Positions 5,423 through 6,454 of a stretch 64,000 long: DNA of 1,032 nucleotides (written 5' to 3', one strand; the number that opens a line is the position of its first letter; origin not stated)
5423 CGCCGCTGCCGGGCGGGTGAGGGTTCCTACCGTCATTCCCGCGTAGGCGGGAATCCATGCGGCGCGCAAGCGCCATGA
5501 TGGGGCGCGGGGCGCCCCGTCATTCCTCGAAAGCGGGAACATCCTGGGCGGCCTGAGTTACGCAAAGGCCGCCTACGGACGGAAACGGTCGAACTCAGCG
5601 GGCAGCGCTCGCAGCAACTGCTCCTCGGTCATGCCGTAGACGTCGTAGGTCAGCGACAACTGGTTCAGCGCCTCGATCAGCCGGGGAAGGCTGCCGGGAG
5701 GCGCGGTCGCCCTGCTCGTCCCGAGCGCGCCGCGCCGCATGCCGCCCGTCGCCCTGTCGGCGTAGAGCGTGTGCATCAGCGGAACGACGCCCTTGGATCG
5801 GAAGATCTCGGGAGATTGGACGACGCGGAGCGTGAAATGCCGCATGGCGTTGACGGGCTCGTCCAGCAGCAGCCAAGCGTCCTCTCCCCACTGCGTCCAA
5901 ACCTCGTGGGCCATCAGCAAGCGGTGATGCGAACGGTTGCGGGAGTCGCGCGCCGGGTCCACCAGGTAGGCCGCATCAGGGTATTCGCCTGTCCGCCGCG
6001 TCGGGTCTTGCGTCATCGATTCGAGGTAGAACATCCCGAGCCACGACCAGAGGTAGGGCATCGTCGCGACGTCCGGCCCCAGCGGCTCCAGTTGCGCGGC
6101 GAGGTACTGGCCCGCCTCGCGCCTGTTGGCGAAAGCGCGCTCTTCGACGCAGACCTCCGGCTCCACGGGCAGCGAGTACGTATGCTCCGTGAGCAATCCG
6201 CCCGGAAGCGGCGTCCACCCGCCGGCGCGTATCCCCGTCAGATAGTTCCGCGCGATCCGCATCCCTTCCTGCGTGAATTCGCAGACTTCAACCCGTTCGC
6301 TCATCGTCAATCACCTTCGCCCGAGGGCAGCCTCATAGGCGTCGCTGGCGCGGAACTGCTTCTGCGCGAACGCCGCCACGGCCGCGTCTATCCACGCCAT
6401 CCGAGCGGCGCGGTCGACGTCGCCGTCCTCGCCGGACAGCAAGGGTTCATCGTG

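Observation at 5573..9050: Translationally coupled three-gene cassette led by a GHKL/Bergerat-fold ATPase: candidate uncharacterised conflict/defence system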

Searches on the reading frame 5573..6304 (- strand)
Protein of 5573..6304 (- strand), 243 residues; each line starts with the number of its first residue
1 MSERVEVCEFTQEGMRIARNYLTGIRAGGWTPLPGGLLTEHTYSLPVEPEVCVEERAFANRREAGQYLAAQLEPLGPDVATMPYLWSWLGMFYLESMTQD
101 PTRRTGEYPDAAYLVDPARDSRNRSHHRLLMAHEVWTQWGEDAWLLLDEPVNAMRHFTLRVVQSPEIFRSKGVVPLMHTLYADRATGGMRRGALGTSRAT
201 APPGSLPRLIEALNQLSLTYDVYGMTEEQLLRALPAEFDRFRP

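Call 3: search_protein_families(library=pfam, proteins=[window:5573-6304:-], max_evalue=1)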
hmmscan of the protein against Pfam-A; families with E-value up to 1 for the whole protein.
window:5573-6304:- (243 aa): 0 families

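Call 4: search_protein_families(library=padloc, proteins=[window:5573-6304:-], max_evalue=1)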
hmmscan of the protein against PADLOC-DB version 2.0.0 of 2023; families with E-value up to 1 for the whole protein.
window:5573-6304:- (243 aa): 0 families

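Call 5: search_protein_families(library=ncbifam, proteins=[window:5573-6304:-], max_evalue=1)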
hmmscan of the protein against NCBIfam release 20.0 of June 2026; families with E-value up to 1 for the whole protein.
window:5573-6304:- (243 aa): 1 family
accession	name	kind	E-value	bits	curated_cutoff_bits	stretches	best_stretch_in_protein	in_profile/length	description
NF010068.0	PRK13548.1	equivalog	0.24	10.4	261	1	135-179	155-202/261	heme ABC transporter ATP-binding protein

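Call 8: search_protein_families(library=phrogs, proteins=[window:5573-6304:-], max_evalue=1)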
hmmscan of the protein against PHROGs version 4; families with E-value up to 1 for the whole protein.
window:5573-6304:- (243 aa): 0 families

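Call 17: find_homologous_proteins(query=window:5573-6304:-)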
Query window:5573-6304:- (243 aa): 228 proteins with E <= 0.001 among 1294 candidates; the best 120 are listed.
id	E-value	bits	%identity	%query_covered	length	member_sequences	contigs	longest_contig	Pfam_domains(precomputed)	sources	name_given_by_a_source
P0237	7.2e-148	509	91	100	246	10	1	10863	-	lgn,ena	-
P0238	1.5e-131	455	84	100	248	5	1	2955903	-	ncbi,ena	-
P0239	7.9e-128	443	82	100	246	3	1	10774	-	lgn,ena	-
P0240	1.7e-127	442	79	100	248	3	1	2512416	-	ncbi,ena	-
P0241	1.4e-125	436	80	100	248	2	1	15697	-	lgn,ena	-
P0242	2.7e-123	428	77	100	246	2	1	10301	-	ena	-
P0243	1.7e-119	416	77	100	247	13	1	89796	-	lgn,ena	-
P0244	1.0e-108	381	69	100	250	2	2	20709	-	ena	-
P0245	9.5e-106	371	69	100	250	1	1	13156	-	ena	-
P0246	1.5e-104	367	68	100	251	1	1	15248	-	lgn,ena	-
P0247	1.5e-104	367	68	100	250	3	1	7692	-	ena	-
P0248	9.7e-102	358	66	100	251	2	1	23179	-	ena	-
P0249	3.9e-101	356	69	100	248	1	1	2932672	-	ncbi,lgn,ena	-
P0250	7.4e-101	355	68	100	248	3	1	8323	-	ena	-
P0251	5.0e-99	349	65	99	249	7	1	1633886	-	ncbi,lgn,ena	-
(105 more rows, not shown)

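Call 43: search_protein_families(library=pfam, alignment_id=A3, max_evalue=10)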
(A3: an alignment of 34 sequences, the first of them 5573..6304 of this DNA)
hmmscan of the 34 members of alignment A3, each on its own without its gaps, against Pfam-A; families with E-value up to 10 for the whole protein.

A. member 1, window:5573-6304:- (243 aa): 0 families

B. families by the number of members that match (of 34 scanned): 3 families
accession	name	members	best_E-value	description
PF13454.12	NAD_binding_9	3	0.012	FAD-NAD(P)-binding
PF19576.4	Acyltransf_2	1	0.027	Acyltransferase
PF17159.10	MASE3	1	0.36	Membrane-associated sensor domain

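Call 54: predict_structure(alignment_id=A6)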
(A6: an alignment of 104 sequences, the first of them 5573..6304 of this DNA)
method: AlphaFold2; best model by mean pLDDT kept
length: 243 residues; sequences in the alignment: 104
mean_pLDDT: 88.7   pTM: 0.86
mean pLDDT of the five models: 88.7, 88.5, 88.5, 87.2, 86.0
residues with pLDDT >= 90: 135; 70-90: 91; 50-70: 16; < 50: 1
segments of 3 or more residues with pLDDT < 50: none
pLDDT, mean of each block of 10 residues (from residue 1): 88 97 89 93 97 94 97 95 97 84 66 87 84 94 92 88 86 89 88 75 88 90 89 89 67
secondary structure, 60 per line:
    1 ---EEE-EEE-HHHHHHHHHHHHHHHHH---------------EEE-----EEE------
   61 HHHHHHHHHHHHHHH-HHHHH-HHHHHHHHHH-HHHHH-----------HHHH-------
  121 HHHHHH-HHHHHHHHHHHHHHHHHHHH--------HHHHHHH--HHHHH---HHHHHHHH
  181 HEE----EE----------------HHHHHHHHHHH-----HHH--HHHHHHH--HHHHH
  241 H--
elements in order: E4-6 E8-10 H12-28 E44-46 E52-54 H61-75 H77-81 H83-92 H94-98 H110-113 H121-126 H128-147 H156-162 H165-169 H173-181 H206-216 H227-233 H236-241

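Call 57: fold_search(model_id=the predicted structure, library=pdb)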
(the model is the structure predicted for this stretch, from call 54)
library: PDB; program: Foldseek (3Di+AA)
matches with E <= 10: 10; with E <= 0.001: 0
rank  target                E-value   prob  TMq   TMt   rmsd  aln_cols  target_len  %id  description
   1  7pua_F2               3.7e+00  0.03  0.18  0.08  13.3       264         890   14  Middle assembly intermediate of the Trypanosoma brucei mitoribosomal small subunit (released 2022-03-02)
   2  9hny_F2               5.6e+00  0.02  0.16  0.08  13.7       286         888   12  Mitoribosomal small subunit in complex with Mettl15 and Mettl17 (released 2025-03-26)
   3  2ypf_A                6.1e+00  0.02  0.18  0.10  15.5       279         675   13  Structure of the AvrBs3-DNA complex provides new insights into the initial thymine-recognition mechanism (released 2013-08-28)
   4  9ug9_U                7.5e+00  0.01  0.13  0.07  14.4       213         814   15  The cryo-EM structure of 26S proteasome-Midnolin complex MB state (released 2025-09-10)
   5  6vdd_A                7.5e+00  0.01  0.12  0.06  21.0       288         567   14  POL domain of Pol1 from M. smegmatis complex with DNA primer-template and dNTP (released 2020-02-12)
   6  6vdd_D                7.9e+00  0.01  0.11  0.06  20.8       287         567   14  POL domain of Pol1 from M. smegmatis complex with DNA primer-template and dNTP (released 2020-02-12)
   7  8fg6_B                8.3e+00  0.04  0.16  0.23  13.1       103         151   11  Design of amyloidogenic peptide traps (released 2024-03-20)
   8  4la6                  8.3e+00  0.01  0.14  0.12  17.4       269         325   13  Crystal structure of 2-methylisoborneol synthase from Streptomyces coelicolor A3(2) in complex with Mg2+ and 2-fluoroner (released 2013-07-31)
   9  9hlx_A                8.3e+00  0.01  0.11  0.04  22.1       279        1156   10  Structure of Ba1Cas12a3 binary complex (released 2025-12-17)
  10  9gck_C                9.2e+00  0.01  0.09  0.09  25.1       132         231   10  yeast TFIIIC TauA subcomplex bound to a tRNA gene (released 2024-11-27)

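Call 61: fold_search(model_id=the predicted structure, library=viral)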
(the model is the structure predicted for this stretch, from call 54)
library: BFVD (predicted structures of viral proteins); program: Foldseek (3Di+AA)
matches with E <= 10: 18; with E <= 0.001: 0
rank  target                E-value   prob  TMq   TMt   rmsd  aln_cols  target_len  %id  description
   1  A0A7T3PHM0            1.9e+00  0.02  0.13  0.05  18.1       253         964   13  (no name in the UniProt tables at hand)
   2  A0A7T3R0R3            3.8e+00  0.02  0.13  0.09  21.8       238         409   13  Putative nucleoprotein [Soybean thrips negative-stranded RNA virus 2]
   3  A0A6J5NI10            4.0e+00  0.01  0.09  0.05  56.1       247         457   12  Uncharacterized protein [uncultured Caudovirales phage]
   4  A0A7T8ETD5            4.6e+00  0.02  0.12  0.11  18.0       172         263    9  (no name in the UniProt tables at hand)
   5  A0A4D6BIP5            4.9e+00  0.01  0.11  0.07  15.0       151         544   10  (no name in the UniProt tables at hand)
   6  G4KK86                5.1e+00  0.03  0.20  0.19  17.8       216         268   13  (no name in the UniProt tables at hand)
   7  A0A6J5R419            5.4e+00  0.03  0.14  0.08  13.2       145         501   16  Prohead protease [uncultured Caudovirales phage]
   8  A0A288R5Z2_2          5.4e+00  0.01  0.15  0.06  21.4       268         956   11  Coat protein [Pterostylis sanguinea virus A]
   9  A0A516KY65            6.3e+00  0.05  0.10  0.19  12.4        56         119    9  (no name in the UniProt tables at hand)
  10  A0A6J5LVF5            6.3e+00  0.02  0.17  0.11  16.3       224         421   13  Uncharacterized protein [uncultured Caudovirales phage]
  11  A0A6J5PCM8            6.3e+00  0.01  0.14  0.06  19.1       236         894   11  Uncharacterized protein [uncultured Caudovirales phage]
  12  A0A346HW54            7.3e+00  0.01  0.15  0.06  15.1       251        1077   10  (no name in the UniProt tables at hand)
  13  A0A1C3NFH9            7.3e+00  0.01  0.13  0.08  19.7       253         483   13  (no name in the UniProt tables at hand)
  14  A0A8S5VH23            7.7e+00  0.01  0.17  0.17  15.4       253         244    9  Uncharacterized protein [Myoviridae sp. ctkfK18]
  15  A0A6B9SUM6            8.9e+00  0.03  0.11  0.18   4.9        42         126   33  Uncharacterized protein [Sphaerotilus phage vB_SnaP-R1]
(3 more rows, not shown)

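Call 101: search_solved_structures(query=A6, max_evalue=10, show_alignments=1)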
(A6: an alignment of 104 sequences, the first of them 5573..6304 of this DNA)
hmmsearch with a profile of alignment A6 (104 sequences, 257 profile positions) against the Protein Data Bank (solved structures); distinct sequences matched with E-value up to 10: 1.
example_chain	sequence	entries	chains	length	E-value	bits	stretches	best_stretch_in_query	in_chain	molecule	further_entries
1ub9_A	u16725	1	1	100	1.4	11.5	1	5-29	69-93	Hypothetical protein PH1061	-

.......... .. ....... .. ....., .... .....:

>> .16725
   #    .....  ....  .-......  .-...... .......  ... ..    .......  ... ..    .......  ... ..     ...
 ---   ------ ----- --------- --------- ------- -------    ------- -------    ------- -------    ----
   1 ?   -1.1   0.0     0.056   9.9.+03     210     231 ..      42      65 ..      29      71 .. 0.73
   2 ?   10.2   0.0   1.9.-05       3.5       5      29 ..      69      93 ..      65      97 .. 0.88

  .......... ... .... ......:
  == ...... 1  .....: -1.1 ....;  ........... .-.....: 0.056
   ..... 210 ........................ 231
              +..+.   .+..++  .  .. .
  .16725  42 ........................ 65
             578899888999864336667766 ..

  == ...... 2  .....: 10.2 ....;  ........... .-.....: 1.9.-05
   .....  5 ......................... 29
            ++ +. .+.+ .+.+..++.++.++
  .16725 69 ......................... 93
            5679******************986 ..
